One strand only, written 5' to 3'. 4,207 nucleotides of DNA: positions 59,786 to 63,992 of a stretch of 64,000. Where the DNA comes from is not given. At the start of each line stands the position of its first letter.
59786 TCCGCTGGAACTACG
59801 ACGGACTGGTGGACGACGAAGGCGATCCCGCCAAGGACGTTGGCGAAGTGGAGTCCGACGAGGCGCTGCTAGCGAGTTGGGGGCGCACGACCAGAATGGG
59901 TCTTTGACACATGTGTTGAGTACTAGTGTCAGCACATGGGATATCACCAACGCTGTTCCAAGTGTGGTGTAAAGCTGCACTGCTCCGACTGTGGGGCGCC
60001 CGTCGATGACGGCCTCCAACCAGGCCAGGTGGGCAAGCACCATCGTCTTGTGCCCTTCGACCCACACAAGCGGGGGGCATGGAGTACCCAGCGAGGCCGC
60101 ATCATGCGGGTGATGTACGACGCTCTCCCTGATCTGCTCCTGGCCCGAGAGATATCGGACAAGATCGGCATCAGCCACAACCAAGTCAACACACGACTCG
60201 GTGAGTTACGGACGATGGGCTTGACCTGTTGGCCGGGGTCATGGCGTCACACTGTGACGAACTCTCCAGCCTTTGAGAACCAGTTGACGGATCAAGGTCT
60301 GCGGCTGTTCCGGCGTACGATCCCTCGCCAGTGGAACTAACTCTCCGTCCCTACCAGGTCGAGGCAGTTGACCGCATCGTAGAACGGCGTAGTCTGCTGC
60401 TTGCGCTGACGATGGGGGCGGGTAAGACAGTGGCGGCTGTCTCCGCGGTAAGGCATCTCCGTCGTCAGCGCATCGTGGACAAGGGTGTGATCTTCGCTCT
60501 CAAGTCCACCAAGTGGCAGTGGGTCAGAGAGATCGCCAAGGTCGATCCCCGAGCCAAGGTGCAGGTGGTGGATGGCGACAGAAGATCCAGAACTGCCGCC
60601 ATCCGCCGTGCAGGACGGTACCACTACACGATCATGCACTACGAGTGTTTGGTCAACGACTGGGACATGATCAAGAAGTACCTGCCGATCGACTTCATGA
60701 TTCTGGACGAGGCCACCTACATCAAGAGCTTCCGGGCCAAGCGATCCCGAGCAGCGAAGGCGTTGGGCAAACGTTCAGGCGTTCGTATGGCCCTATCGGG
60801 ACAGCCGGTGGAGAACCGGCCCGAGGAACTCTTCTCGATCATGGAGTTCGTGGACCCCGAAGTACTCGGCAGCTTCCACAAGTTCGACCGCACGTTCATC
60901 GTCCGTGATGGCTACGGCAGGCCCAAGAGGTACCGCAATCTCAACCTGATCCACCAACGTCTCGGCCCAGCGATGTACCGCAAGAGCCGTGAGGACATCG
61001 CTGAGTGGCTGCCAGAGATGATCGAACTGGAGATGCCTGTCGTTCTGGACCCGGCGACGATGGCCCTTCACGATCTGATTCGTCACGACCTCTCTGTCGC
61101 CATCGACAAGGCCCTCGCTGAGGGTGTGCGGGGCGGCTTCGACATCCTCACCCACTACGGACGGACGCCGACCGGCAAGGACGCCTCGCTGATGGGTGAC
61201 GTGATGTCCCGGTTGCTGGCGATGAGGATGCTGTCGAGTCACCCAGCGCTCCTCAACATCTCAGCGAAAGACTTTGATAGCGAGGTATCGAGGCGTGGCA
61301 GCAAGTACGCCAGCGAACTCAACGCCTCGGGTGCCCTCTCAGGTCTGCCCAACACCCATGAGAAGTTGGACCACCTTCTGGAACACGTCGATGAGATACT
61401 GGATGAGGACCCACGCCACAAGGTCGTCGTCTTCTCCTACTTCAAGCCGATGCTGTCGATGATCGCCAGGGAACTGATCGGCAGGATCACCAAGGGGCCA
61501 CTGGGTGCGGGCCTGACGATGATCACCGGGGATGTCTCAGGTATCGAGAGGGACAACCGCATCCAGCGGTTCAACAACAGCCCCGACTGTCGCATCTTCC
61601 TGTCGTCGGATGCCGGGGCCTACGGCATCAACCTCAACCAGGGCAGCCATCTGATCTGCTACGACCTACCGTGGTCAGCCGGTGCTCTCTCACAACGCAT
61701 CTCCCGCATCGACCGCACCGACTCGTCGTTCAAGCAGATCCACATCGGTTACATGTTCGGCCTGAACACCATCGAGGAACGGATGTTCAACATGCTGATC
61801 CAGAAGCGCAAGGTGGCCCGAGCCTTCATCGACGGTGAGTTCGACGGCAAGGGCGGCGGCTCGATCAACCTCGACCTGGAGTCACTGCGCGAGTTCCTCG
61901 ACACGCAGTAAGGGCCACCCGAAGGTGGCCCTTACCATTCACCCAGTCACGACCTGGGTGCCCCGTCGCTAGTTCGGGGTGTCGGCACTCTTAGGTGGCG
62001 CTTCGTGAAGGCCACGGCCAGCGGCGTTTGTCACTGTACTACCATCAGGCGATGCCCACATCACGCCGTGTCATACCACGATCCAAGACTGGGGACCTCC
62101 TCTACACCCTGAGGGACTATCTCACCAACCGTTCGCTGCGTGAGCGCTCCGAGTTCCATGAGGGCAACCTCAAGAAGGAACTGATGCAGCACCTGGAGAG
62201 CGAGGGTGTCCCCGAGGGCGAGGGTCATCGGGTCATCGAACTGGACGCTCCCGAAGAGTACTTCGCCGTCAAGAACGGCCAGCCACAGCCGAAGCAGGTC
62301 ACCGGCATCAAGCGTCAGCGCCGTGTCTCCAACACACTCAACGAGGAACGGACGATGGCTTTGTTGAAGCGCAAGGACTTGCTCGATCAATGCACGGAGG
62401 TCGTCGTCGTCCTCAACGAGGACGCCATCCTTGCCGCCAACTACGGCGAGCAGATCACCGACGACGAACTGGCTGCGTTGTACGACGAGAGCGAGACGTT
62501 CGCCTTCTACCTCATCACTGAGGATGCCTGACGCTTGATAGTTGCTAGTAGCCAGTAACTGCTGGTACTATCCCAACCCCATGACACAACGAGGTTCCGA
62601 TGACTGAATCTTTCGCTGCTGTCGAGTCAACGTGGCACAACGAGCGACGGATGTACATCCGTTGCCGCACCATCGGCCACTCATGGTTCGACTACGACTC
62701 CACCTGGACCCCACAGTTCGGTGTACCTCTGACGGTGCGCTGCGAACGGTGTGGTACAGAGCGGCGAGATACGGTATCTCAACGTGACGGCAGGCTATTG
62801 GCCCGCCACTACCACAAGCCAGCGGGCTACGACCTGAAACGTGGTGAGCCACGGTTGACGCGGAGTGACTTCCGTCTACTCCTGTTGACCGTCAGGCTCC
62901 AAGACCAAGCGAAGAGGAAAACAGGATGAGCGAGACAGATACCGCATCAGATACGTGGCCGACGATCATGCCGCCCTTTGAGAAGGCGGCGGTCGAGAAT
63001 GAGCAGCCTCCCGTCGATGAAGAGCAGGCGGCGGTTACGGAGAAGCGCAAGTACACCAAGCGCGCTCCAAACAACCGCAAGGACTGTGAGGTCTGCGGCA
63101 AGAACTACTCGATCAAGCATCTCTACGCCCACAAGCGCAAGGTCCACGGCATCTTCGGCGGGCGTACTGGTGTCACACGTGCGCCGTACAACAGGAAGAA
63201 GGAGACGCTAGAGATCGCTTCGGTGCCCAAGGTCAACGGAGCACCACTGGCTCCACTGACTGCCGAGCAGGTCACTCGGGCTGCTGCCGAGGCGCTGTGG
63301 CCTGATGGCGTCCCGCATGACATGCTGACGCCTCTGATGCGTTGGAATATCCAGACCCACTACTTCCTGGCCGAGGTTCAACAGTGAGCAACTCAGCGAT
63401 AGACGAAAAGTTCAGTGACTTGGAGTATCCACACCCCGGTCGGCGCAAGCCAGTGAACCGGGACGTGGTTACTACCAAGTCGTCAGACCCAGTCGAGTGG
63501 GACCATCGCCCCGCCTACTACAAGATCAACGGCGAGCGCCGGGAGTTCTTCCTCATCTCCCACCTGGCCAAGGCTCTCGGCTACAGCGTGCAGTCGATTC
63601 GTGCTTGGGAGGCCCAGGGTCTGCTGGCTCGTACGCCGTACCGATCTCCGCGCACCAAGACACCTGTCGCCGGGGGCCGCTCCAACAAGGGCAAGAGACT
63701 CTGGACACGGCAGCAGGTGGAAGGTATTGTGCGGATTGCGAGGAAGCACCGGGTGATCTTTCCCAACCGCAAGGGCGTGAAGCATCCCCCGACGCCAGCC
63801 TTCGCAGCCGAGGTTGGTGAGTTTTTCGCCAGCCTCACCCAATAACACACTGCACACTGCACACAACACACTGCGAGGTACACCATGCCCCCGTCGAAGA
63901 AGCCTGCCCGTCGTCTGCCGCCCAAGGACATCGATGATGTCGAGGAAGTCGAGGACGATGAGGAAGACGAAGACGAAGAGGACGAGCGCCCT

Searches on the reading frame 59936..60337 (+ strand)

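Call 63: search_protein_families(library=pfam, proteins=[window:59936-60337:+], max_evalue=0.01)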
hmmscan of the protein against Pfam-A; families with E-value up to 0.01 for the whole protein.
window:59936-60337:+ (134 aa): 1 family
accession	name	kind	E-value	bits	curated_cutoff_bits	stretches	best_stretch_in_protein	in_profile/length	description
PF13412.12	HTH_24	-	0.0032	17.5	21.9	1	71-96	21-46/48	Winged helix-turn-helix DNA-binding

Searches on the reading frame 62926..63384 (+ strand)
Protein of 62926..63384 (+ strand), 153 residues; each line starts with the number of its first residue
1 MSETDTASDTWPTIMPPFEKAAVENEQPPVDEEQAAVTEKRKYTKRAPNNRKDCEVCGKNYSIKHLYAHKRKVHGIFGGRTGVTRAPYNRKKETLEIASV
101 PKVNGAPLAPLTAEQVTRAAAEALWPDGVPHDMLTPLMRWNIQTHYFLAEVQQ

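Call 78: search_protein_families(library=pfam, proteins=[window:62926-63384:+], max_evalue=0.01)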
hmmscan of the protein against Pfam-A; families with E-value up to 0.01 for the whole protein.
window:62926-63384:+ (153 aa): 0 families

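Call 84: find_encoding_contigs(protein=window:62926-63384:+, flank=10000, max_places=3)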
Protein window:62926-63384:+ (153 aa): no gene with exactly this product is on record in the collection.

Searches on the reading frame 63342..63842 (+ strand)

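Call 78: search_protein_families(library=pfam, proteins=[window:63342-63842:+], max_evalue=0.01)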
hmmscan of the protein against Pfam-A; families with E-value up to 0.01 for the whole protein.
window:63342-63842:+ (167 aa): 2 families
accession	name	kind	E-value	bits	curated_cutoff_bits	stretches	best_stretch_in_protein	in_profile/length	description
PF00376.29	MerR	-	0.00074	19.7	28.2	1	72-96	2-26/38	MerR family regulatory protein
PF13411.12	MerR_1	-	0.0028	18.2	21.6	0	72-96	3-27/69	MerR HTH family regulatory protein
